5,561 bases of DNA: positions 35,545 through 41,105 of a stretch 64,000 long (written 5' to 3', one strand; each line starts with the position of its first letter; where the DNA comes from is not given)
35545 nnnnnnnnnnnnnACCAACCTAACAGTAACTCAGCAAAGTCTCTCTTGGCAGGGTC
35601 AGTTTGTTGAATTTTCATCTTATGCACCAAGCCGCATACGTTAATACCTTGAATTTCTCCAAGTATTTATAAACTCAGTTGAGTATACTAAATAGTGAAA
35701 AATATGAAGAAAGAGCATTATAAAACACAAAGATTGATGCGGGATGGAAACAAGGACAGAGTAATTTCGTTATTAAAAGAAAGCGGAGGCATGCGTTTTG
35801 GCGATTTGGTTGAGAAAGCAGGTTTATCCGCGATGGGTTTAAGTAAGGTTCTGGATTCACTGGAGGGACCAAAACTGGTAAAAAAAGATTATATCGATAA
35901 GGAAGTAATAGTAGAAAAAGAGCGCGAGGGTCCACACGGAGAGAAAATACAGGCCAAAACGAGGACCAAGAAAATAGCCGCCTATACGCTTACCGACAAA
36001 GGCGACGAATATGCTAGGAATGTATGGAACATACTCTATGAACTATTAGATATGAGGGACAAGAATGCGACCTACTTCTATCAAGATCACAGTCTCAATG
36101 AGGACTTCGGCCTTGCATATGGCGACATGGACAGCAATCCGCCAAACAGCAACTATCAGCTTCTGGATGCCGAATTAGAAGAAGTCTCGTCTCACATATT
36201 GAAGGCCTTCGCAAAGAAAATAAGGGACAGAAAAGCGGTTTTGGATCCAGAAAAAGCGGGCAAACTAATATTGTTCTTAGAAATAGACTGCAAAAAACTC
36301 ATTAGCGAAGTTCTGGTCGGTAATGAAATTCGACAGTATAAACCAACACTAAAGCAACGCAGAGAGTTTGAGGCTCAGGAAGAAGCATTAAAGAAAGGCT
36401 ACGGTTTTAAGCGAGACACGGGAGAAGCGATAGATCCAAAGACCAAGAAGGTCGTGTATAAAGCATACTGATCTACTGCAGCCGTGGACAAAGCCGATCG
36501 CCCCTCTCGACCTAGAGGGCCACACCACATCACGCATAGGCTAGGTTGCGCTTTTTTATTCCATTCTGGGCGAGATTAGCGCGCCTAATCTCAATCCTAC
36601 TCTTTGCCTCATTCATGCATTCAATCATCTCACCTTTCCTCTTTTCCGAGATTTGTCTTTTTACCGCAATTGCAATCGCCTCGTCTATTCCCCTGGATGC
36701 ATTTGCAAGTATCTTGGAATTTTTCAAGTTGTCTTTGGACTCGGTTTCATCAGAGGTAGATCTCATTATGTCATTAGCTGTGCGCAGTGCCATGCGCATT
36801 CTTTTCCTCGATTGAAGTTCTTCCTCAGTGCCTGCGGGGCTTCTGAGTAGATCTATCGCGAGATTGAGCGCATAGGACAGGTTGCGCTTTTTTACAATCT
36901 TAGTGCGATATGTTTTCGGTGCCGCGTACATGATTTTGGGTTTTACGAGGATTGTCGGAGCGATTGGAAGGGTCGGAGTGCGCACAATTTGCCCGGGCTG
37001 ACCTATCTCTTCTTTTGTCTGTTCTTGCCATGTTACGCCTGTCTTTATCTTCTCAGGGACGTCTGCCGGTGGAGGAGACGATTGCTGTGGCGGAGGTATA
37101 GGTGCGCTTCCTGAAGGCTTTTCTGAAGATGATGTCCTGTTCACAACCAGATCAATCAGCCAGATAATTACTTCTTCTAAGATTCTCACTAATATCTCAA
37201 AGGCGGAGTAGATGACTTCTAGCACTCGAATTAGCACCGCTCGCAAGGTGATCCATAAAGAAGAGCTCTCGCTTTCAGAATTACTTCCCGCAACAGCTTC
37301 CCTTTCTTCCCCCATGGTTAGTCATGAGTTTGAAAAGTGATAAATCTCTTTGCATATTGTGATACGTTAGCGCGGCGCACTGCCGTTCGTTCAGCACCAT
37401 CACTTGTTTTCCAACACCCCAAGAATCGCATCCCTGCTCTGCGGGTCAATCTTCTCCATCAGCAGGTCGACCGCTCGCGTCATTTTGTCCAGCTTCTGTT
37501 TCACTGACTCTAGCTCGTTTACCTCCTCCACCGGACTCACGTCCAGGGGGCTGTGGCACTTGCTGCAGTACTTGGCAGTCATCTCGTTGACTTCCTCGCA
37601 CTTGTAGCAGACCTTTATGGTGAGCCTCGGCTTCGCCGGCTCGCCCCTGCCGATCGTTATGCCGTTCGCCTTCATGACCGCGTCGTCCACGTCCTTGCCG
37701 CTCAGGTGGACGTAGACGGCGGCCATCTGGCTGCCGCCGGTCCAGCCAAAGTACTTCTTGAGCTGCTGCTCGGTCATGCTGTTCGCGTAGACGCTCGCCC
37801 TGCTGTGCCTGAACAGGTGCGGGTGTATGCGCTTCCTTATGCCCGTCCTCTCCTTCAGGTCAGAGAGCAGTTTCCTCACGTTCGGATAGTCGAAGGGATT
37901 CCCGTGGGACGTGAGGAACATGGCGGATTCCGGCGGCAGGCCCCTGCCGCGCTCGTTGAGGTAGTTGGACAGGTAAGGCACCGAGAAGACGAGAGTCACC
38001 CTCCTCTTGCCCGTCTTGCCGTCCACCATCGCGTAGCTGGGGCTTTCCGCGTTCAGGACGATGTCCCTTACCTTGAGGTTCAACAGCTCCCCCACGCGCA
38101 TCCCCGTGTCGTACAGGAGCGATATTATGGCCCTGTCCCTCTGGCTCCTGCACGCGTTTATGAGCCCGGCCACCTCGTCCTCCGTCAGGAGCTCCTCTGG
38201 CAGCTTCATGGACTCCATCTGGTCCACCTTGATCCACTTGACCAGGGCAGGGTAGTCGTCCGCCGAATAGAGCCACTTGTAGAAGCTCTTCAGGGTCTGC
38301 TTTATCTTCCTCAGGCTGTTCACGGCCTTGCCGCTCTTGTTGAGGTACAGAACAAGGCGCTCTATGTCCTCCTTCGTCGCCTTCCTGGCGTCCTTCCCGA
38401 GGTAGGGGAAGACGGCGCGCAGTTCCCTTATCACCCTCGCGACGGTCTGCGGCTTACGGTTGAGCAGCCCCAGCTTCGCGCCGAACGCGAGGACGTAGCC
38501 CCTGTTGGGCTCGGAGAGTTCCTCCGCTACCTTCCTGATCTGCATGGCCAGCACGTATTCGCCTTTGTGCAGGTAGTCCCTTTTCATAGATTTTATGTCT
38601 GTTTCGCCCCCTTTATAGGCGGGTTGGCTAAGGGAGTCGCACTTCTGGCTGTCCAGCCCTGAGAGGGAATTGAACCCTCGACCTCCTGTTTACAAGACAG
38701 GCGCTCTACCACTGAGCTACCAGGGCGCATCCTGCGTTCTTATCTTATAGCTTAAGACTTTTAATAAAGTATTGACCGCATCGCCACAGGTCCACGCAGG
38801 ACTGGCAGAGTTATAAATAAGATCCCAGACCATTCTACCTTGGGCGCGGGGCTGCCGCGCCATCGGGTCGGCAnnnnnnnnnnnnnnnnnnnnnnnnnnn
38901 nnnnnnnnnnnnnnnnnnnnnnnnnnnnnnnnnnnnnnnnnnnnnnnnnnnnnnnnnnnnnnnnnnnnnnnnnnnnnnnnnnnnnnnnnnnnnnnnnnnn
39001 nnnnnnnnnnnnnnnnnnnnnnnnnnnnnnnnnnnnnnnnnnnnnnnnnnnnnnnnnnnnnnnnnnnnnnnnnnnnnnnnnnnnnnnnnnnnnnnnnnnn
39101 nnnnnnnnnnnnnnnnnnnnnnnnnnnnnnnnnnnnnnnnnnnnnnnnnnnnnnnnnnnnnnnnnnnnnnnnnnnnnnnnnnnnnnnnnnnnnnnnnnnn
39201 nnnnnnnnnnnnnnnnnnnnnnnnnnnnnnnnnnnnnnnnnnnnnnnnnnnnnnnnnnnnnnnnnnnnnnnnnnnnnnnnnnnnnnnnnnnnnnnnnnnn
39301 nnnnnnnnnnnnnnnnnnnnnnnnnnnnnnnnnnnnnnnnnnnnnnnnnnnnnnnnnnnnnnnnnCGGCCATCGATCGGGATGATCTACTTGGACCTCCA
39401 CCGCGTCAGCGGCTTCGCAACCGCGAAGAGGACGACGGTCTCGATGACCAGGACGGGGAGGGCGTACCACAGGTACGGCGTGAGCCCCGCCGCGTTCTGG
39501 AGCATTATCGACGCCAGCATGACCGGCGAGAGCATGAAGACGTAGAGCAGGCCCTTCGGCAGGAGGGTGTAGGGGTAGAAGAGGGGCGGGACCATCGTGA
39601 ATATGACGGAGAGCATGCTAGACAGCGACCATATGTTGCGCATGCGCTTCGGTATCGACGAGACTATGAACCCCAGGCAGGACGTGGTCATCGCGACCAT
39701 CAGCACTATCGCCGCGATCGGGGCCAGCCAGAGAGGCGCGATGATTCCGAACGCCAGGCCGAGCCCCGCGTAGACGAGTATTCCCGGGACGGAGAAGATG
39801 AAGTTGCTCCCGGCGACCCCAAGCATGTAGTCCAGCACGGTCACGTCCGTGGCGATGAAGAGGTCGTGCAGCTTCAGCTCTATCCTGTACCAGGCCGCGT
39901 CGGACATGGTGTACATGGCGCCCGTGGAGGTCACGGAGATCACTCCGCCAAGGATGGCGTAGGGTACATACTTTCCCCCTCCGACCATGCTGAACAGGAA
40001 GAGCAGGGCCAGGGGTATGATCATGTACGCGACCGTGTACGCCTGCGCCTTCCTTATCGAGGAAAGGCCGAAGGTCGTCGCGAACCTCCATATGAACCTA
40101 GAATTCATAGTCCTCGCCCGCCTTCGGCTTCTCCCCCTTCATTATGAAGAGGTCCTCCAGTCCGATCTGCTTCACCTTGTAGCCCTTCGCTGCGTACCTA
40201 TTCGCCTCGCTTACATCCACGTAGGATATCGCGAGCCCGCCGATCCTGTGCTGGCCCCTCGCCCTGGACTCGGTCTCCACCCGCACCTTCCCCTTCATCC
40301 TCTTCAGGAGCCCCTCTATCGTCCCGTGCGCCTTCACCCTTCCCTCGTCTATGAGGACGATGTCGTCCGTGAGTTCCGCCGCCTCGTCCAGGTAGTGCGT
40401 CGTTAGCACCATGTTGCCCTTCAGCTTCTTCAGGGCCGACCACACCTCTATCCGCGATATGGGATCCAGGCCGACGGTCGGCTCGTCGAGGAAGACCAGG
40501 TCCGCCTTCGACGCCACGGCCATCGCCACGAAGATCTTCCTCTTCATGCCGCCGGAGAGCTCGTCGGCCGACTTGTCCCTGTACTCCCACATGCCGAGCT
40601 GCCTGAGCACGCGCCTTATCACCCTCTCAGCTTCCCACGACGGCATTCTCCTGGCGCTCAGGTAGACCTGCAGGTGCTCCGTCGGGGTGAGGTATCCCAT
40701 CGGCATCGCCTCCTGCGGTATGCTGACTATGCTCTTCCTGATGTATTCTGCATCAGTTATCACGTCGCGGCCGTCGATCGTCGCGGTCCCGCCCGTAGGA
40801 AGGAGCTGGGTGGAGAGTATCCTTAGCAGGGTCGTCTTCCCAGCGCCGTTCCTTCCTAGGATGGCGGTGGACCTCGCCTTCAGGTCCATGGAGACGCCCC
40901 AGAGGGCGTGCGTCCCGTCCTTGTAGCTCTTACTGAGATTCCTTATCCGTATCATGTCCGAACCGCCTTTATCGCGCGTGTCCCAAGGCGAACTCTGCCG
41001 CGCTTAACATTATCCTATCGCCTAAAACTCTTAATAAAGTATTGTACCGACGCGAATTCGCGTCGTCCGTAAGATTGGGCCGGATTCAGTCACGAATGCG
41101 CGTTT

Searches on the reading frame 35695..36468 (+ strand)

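Call 52: search_protein_families(library=pfam, proteins=[window:35695-36468:+], max_evalue=0.01)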
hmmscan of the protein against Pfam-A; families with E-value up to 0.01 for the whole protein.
window:35695-36468:+ (258 aa): 2 families
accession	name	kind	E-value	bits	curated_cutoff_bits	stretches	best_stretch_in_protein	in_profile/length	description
PF01047.28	MarR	-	0.00069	19.9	24.6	1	23-62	8-47/59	MarR family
PF24034.1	DUF7343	-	0.0068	16.7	27.6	0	19-64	4-50/62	Domain of unknown function (DUF7343)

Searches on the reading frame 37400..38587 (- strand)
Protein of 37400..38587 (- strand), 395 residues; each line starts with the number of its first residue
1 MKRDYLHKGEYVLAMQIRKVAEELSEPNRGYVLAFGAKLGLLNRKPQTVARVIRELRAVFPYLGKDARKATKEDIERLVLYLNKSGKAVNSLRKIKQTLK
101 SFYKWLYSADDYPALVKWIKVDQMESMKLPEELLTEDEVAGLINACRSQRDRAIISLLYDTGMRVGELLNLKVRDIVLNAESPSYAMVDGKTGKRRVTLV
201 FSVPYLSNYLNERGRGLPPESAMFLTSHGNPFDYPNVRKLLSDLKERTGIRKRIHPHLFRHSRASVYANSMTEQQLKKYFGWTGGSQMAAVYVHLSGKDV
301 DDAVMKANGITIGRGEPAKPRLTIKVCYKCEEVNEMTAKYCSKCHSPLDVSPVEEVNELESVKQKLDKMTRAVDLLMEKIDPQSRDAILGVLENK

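Call 52: search_protein_families(library=pfam, proteins=[window:37400-38587:-], max_evalue=0.01)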
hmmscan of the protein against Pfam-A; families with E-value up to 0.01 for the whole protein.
window:37400-38587:- (395 aa): 4 families
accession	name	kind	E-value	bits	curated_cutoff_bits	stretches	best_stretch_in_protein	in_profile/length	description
PF00589.27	Phage_integrase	-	2.3e-24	86.6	27.1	1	134-296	3-169/172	Phage integrase family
PF02899.23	Phage_int_SAM_1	-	0.0011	19.6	22.3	1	47-108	17-81/83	Phage integrase, N-terminal SAM-like domain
PF13495.12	Phage_int_SAM_4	-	0.0031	18.3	27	1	64-107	35-79/85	Phage integrase, N-terminal SAM-like domain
PF12773.13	DZR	-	0.0036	17.9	27.3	1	327-348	1-22/45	Double zinc ribbon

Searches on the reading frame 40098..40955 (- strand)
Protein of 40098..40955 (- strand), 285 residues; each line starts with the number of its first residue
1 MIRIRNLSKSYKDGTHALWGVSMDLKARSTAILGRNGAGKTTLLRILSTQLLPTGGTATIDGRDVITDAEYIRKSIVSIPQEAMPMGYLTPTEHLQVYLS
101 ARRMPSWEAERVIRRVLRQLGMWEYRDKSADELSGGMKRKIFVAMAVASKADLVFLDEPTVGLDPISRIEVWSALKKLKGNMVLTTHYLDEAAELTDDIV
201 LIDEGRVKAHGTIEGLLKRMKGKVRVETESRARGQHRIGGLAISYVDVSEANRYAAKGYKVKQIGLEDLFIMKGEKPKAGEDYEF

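Call 80: search_protein_families(library=pfam, proteins=[window:40098-40955:-], max_evalue=0.0001)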
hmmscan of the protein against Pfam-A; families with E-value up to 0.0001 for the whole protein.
window:40098-40955:- (285 aa): 2 families
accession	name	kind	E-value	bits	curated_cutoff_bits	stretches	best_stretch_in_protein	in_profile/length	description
PF00005.33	ABC_tran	-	5.6e-27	95.4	25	1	21-160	4-136/137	ABC transporter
PF13304.12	AAA_21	-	4.9e-11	43.7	27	0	129-168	234-278/304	AAA domain, putative AbiEii toxin, Type IV TA system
